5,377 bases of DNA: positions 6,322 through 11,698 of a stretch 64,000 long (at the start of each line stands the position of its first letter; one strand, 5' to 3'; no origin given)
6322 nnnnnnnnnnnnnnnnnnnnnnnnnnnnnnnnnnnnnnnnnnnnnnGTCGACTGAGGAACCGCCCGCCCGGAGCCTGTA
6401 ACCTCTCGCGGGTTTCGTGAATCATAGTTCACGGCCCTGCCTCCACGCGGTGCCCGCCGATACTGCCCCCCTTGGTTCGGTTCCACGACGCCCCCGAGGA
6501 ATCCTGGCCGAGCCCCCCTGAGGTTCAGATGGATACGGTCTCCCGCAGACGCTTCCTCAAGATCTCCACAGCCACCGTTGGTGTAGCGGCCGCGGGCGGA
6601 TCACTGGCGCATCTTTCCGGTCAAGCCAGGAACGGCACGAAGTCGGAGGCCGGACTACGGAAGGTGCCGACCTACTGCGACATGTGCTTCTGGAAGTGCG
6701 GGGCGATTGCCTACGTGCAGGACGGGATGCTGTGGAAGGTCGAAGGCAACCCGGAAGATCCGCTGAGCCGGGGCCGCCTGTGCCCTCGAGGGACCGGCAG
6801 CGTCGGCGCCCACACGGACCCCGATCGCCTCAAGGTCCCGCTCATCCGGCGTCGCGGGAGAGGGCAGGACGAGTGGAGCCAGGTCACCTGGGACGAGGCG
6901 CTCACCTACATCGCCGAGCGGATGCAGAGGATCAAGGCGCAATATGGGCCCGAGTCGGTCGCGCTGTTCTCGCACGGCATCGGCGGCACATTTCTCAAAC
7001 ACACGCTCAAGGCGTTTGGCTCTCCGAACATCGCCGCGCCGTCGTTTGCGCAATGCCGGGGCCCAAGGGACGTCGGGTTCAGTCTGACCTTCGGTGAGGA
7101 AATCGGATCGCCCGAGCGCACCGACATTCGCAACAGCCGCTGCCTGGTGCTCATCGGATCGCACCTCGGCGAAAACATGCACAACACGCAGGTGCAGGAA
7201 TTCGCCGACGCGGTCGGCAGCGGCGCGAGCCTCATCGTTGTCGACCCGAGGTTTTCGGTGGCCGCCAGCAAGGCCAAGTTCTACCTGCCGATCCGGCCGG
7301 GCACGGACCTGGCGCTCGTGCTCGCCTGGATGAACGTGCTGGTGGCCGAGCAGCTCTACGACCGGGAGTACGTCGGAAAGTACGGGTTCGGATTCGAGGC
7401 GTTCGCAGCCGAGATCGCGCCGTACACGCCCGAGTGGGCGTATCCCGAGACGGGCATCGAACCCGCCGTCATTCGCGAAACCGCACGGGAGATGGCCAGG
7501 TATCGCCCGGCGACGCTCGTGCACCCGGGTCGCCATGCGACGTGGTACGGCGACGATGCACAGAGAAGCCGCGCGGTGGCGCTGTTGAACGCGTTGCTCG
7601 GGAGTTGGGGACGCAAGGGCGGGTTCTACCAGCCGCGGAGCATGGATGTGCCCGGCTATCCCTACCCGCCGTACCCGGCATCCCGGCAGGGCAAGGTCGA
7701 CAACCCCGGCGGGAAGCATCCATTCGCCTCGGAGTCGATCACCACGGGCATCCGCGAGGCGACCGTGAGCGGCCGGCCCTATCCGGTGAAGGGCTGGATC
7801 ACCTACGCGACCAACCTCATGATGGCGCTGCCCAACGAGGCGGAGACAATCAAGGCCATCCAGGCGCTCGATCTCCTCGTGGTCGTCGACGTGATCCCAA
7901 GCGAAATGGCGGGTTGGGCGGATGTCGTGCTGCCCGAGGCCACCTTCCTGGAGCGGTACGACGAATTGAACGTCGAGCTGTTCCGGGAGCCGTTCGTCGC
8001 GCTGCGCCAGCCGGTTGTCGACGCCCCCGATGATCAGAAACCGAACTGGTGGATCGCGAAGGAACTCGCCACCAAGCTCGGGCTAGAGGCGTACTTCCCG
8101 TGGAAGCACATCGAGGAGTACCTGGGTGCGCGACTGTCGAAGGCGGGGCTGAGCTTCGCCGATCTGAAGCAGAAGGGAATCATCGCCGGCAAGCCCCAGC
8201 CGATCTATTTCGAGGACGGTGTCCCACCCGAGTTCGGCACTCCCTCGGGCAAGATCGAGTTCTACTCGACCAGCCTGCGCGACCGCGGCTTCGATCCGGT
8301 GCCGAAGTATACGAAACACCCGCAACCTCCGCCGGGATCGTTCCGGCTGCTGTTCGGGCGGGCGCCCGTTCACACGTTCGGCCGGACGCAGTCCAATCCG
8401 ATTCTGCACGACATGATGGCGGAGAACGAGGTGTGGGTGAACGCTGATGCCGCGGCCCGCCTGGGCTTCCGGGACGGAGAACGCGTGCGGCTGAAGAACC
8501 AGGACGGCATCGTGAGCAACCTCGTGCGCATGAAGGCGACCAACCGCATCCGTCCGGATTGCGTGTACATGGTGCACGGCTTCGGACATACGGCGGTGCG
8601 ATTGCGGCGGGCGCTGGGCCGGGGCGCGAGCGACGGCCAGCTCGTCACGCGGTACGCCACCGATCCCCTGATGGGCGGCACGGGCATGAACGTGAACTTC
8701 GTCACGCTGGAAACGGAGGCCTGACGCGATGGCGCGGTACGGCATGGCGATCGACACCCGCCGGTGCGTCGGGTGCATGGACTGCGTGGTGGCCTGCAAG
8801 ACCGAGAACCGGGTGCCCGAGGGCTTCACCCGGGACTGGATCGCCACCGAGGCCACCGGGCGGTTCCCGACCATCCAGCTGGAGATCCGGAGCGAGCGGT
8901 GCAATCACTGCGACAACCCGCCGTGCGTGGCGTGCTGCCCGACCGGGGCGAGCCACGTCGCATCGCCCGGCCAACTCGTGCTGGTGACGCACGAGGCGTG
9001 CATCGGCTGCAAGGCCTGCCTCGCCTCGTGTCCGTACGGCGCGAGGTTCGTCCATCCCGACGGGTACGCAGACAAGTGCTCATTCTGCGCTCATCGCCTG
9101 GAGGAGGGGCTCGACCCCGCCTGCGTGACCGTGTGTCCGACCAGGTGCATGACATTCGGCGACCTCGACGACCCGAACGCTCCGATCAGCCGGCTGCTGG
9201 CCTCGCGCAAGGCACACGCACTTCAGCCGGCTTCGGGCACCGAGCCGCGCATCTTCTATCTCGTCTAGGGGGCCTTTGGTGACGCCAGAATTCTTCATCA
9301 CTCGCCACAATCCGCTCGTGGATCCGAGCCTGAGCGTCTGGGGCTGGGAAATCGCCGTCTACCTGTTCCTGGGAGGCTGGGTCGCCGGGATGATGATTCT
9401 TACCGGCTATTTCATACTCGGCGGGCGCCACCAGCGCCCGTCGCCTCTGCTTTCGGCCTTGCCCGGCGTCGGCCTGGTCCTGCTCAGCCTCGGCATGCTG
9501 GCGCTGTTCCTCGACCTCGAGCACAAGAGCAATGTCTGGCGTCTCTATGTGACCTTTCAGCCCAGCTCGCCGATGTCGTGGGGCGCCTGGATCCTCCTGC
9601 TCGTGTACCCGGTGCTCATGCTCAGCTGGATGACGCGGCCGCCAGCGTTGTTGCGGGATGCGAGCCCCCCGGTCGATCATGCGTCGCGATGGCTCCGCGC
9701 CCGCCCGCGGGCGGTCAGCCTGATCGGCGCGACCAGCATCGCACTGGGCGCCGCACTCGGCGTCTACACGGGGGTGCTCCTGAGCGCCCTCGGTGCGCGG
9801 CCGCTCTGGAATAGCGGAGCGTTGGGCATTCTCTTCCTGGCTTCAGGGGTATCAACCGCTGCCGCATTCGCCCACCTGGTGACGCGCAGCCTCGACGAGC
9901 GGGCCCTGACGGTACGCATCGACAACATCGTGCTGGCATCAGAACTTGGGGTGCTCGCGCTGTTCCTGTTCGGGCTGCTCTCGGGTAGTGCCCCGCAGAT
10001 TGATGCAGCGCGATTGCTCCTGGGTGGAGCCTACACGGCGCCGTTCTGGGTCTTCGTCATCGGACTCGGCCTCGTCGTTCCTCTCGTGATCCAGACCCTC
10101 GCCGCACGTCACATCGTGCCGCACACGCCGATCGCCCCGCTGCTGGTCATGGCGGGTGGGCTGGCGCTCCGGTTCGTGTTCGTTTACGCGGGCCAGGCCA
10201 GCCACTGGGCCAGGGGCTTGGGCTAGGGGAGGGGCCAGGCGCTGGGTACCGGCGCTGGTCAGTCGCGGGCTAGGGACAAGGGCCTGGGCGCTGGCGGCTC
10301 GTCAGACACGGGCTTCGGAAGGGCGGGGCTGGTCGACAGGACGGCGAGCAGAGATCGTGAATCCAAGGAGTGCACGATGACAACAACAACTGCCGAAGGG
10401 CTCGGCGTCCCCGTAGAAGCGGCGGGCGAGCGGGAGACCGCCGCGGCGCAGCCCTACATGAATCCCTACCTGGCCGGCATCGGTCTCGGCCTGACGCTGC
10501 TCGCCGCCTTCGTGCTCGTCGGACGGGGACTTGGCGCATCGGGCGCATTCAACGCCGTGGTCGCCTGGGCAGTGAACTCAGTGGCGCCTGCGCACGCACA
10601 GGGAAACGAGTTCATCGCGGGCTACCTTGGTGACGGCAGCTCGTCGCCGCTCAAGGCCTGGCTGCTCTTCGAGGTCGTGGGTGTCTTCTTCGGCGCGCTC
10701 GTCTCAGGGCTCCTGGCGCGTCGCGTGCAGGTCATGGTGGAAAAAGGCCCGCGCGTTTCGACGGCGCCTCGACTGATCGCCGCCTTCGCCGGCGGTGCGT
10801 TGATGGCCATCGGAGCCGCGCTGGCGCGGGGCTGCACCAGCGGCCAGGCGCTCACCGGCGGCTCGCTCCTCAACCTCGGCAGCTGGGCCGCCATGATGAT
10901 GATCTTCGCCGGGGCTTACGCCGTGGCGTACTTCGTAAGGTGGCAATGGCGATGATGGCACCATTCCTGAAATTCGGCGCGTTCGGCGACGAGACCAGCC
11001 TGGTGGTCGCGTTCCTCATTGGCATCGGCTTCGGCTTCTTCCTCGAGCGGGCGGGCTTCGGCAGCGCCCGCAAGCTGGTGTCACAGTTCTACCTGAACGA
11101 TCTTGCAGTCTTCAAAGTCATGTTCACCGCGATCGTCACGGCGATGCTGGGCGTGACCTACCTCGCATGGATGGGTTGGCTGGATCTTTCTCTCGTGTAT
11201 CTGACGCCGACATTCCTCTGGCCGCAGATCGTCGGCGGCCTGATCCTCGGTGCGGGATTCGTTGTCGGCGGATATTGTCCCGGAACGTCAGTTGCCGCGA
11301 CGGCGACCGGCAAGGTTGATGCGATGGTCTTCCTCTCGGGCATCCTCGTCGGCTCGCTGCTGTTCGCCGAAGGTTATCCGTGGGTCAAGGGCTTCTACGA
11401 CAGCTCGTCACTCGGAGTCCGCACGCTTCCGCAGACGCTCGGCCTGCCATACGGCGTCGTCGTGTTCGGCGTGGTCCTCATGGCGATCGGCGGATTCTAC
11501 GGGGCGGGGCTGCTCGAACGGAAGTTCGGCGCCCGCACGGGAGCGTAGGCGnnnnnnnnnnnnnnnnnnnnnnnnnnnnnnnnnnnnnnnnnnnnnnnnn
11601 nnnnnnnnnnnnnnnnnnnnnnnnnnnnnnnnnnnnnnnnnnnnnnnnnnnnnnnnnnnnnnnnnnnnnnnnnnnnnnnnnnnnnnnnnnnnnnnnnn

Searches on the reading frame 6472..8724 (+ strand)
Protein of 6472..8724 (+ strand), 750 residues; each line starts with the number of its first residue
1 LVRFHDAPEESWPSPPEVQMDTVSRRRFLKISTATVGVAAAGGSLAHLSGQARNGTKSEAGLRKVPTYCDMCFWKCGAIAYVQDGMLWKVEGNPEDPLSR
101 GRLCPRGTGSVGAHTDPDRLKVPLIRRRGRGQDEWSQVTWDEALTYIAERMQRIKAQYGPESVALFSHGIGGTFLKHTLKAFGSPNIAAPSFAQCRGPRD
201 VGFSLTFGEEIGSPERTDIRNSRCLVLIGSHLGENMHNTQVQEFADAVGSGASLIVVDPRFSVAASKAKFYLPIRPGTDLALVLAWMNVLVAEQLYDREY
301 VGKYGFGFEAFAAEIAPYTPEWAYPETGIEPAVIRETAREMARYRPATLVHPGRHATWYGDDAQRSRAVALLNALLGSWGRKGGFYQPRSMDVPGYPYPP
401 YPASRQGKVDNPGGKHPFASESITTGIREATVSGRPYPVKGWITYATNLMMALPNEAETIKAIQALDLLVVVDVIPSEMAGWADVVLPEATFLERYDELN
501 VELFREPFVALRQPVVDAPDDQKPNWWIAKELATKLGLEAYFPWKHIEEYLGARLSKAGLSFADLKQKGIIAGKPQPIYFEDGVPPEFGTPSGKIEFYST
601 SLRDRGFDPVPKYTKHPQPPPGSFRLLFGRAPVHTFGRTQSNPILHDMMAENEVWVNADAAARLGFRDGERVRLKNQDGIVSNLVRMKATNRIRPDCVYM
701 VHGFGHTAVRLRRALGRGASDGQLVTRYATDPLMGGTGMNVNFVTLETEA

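Call 23: search_protein_families(library=pfam, proteins=[window:6472-8724:+], max_evalue=0.001)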
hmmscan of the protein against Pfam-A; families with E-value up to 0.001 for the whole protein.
window:6472-8724:+ (750 aa): 3 families
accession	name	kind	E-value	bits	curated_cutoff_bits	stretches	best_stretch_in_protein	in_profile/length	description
PF00384.28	Molybdopterin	-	9.1e-45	153.6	24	1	119-534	1-352/353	Molybdopterin oxidoreductase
PF01568.27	Molydop_binding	-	5.1e-14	52.7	26.8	1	624-740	1-107/110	Molydopterin dinucleotide binding domain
PF04879.21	Molybdop_Fe4S4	-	5e-10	39.7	22.7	1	63-108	2-47/55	Molybdopterin oxidoreductase Fe4S4 domain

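Call 42: search_protein_families(library=ncbifam, proteins=[window:6472-8724:+], max_evalue=0.00001)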
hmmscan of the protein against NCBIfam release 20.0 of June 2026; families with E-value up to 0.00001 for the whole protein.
window:6472-8724:+ (750 aa): 25 families
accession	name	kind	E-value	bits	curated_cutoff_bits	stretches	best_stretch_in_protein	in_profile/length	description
NF012032.0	PRK15488.1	equivalog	5.7e-151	504.1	694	2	23-572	3-563/759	thiosulfate reductase PhsA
TIGR01591.1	Fdh-alpha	equivalog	1e-73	248.6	666.25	2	67-384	1-316/672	formate dehydrogenase subunit alpha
TIGR02166.1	dmsA_ynfE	subfamily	8.6e-66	222.5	777.7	2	23-310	1-304/794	DMSO/selenate family reductase complex A subunit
TIGR03479.1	DMSO_red_II_alp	subfamily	5.2e-51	173.7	984.75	3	67-301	61-303/913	molybdopterin-dependent oxidoreductase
NF047855.1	AssmNtatRedNasC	equivalog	3.7e-49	167.6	1100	2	54-346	10-304/708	assimilatory nitrate reductase catalytic subunit NasC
NF041885.1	selenate_YnfE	exception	2.3e-43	148.1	1675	1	22-747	2-803/805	selenate/tellurate reductase subunit YnfE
NF041714.1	arsenate_red_ArrA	equivalog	4e-43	147.6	1600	2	23-313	3-304/848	arsenate respiratory reductase molybdopterin-containing subunit ArrA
NF041884.1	selenate_YnfF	exception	6e-42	143.5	1650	1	23-747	1-796/798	selenate/tellurate reductase subunit YnfF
NF041783.2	mnquin_red_QrcB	equivalog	3.2e-40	138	440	1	63-567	51-532/695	menaquinone reductase molybdopterin-binding-like subunit QrcB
TIGR01553.1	formate-DH-alph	equivalog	1.2e-39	135.8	814.2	2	23-153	2-138/1009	formate dehydrogenase-N subunit alpha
NF011566.1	PRK14990.1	exception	1.7e-39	135.5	1600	1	20-747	11-812/814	dimethylsulfoxide reductase subunit A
TIGR00509.1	bisC_fam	subfamily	7.2e-37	127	1017.55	1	126-384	62-342/772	molybdopterin guanine dinucleotide-containing S/N-oxide reductase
NF041513.1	formate_DH_Act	exception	2.8e-32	111.5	1400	1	58-304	36-294/1067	formate dehydrogenase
NF010055.0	PRK13532.1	equivalog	2.8e-29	101.9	904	1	23-304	3-290/830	nitrate reductase catalytic subunit NapA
TIGR01706.1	NAPA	equivalog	7.2e-27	94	930.55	1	23-305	2-291/830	periplasmic nitrate reductase subunit alpha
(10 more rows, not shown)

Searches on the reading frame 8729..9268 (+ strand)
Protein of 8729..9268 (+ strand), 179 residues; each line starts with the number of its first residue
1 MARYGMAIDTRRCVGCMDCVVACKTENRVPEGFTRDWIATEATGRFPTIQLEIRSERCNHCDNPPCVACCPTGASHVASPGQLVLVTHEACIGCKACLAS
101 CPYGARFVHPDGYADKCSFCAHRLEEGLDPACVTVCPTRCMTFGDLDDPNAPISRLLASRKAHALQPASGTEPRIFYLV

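Call 23: search_protein_families(library=pfam, proteins=[window:8729-9268:+], max_evalue=0.001)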
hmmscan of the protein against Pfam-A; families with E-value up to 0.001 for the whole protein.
window:8729-9268:+ (179 aa): 10 families
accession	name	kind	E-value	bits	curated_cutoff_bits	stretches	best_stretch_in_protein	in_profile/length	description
PF13247.11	Fer4_11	-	1.5e-22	80.1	26.2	1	51-145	3-99/100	4Fe-4S dicluster domain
PF12838.12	Fer4_7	-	2.4e-12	47.5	27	1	12-74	1-52/52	4Fe-4S dicluster domain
PF13187.11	Fer4_9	-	3.6e-11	43.4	27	2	12-74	1-51/52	4Fe-4S dicluster domain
PF12837.12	Fer4_6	-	1.1e-10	41.3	25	2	86-105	4-23/24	4Fe-4S binding domain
PF12797.12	Fer4_2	-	7.3e-08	32.3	24.5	2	5-24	2-21/22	4Fe-4S binding domain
PF00037.32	Fer4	-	2.3e-07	30.8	21.1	1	87-105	4-22/24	4Fe-4S binding domain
PF13237.11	Fer4_10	-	4.1e-07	30.3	25.5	1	53-102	4-53/53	4Fe-4S dicluster domain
PF14697.11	Fer4_21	-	1.9e-06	28.3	35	1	53-103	3-53/59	4Fe-4S dicluster domain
PF25160.1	LdpA_Fe-S-bd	-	0.00019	21.6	27.6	0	61-104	5-41/49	LdpA Fe-S cluster-binding domain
PF12800.12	Fer4_4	-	0.00031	21.3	24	1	89-104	2-17/17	4Fe-4S binding domain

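Call 42: search_protein_families(library=ncbifam, proteins=[window:8729-9268:+], max_evalue=0.00001)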
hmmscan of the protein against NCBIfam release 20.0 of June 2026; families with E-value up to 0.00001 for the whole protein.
window:8729-9268:+ (179 aa): 20 families
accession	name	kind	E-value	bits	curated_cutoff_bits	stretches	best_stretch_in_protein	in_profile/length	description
TIGR03149.1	cyt_nit_nrfC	equivalog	4.5e-53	179.9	377.6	1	2-177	37-215/225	cytochrome c nitrite reductase Fe-S protein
NF041715.1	arsenate_red_ArrB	equivalog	1.7e-48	165.2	450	2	3-105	2-103/233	arsenate respiratory reductase iron-sulfur subunit ArrB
NF045797.1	DsrO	equivalog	7.2e-47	159.8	200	1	2-178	42-234/235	sulfate reduction electron transfer complex DsrMKJOP subunit DsrO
NF011569.0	PRK14993.1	equivalog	1e-45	156.1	416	1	2-178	42-222/244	tetrathionate reductase subunit TtrB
TIGR02951.1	DMSO_dmsB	equivalog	2.4e-33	115.5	214.1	1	3-148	1-155/161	DMSO/selenate family reductase complex B subunit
TIGR03478.1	DMSO_red_II_bet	subfamily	5.8e-31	107.6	480.7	1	33-178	106-253/321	DMSO reductase family type II enzyme, iron-sulfur subunit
NF042979.1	EthbenzDh_ebdB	equivalog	2.1e-27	95.9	740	1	34-178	129-275/354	ethylbenzene dehydrogenase subunit beta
NF041782.1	mnquin_red_QrcC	equivalog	1.6e-26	93.5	400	2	4-107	1-117/239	menaquinone reductase iron-sulfur cluster-binding subunit QrcC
TIGR01582.1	FDH-beta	equivalog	1.2e-22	80.4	334.7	1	51-161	86-197/283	formate dehydrogenase subunit beta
NF008134.0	PRK10882.1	equivalog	1.6e-22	80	263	1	56-161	111-223/329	hydrogenase 2 operon protein HybA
NF038355.1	FDH3_beta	equivalog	2.4e-20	73.3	240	1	6-122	5-123/180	formate dehydrogenase FDH3 subunit beta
NF045715.1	sulf_resp_HmcB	equivalog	2.7e-18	66.1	420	1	54-148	103-200/307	sulfate respiration complex iron-sulfur protein HmcB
NF009451.0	PRK12809.1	equivalog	3.2e-17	62.1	1154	1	6-164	5-155/639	formate-dependent uric acid utilization protein YgfT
NF009408.0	PRK12769.1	equivalog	1.5e-16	59.7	1003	1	3-143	3-144/659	formate-dependent uric acid utilization protein AegA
TIGR01660.1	narH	equivalog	3.1e-16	58.9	524.05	1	53-145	178-271/492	nitrate reductase subunit beta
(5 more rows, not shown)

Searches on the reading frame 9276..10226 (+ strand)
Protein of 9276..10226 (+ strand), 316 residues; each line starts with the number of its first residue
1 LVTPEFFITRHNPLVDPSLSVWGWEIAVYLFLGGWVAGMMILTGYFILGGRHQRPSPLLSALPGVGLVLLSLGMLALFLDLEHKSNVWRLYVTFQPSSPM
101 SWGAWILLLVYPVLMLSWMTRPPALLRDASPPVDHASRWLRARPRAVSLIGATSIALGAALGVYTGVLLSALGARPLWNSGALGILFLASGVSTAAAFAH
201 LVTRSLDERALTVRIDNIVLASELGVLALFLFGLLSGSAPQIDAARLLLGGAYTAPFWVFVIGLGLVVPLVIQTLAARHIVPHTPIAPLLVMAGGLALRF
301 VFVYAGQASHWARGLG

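Call 23: search_protein_families(library=pfam, proteins=[window:9276-10226:+], max_evalue=0.001)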
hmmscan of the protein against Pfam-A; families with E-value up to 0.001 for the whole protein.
window:9276-10226:+ (316 aa): 2 families
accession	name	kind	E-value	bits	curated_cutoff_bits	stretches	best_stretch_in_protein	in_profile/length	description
PF03916.19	NrfD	-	2.2e-41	142.9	25.8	1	20-308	9-310/313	Polysulphide reductase, NrfD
PF14589.11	NrfD_2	-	6.9e-14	52.7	27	1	19-311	11-277/281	Polysulfide reductase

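Call 42: search_protein_families(library=ncbifam, proteins=[window:9276-10226:+], max_evalue=0.00001)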
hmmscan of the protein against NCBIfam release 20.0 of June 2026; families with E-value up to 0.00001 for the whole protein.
window:9276-10226:+ (316 aa): 2 families
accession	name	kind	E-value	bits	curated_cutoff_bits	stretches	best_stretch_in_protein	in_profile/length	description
TIGR03148.1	cyt_nit_nrfD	equivalog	1.1e-35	123.5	347.6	1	21-308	9-313/316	cytochrome c nitrite reductase subunit NrfD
NF011568.0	PRK14992.1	equivalog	4.5e-10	39.4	314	1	24-294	22-274/341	tetrathionate reductase subunit TtrC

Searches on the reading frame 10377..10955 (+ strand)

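Call 23: search_protein_families(library=pfam, proteins=[window:10377-10955:+], max_evalue=0.001)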
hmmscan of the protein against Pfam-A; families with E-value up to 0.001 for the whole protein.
window:10377-10955:+ (192 aa): 1 family
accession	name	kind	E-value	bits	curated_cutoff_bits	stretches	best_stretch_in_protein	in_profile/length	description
PF04143.19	Sulf_transp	-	4.6e-20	72.8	27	1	23-181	172-309/310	Sulphur transport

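Call 42: search_protein_families(library=ncbifam, proteins=[window:10377-10955:+], max_evalue=0.00001)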
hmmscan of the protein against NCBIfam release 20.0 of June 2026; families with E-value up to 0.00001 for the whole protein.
window:10377-10955:+ (192 aa): 3 families
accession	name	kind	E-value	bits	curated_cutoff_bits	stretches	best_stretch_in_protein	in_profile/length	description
NF052577.1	ThSTportTsuASprch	equivalog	5e-11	42.5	400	1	94-187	239-327/330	thiosulfate transporter TsuA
NF033796.1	selen_YedE_FdhT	exception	8.9e-08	31.7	350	1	100-189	76-160/387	selenium metabolism membrane protein YedE/FdhT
NF041049.1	thio_trans_TsuA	exception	5.5e-07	29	645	1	83-187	238-335/348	thiosulfate utilization transporter TsuA/YeeE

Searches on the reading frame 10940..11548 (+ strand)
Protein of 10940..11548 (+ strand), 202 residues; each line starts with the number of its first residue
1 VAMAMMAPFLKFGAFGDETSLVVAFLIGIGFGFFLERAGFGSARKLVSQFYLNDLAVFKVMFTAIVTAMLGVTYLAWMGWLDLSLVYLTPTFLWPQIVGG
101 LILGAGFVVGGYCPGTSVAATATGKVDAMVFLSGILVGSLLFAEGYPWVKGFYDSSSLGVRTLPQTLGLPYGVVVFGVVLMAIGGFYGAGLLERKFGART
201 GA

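Call 23: search_protein_families(library=pfam, proteins=[window:10940-11548:+], max_evalue=0.001)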
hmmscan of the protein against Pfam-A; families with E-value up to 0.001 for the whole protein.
window:10940-11548:+ (202 aa): 2 families
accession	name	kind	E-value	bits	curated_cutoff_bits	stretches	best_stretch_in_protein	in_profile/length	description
PF04143.19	Sulf_transp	-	2.1e-14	54.2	27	1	38-184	2-146/310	Sulphur transport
PF20398.3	DUF6691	-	2.4e-06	28.3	27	1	21-142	3-130/142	Family of unknown function (DUF6691)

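Call 42: search_protein_families(library=ncbifam, proteins=[window:10940-11548:+], max_evalue=0.00001)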
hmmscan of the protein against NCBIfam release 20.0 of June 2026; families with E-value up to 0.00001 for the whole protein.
window:10940-11548:+ (202 aa): 1 family
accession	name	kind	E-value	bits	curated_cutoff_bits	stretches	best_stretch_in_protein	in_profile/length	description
NF052577.1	ThSTportTsuASprch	equivalog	4.4e-06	26.3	400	1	23-130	4-108/330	thiosulfate transporter TsuA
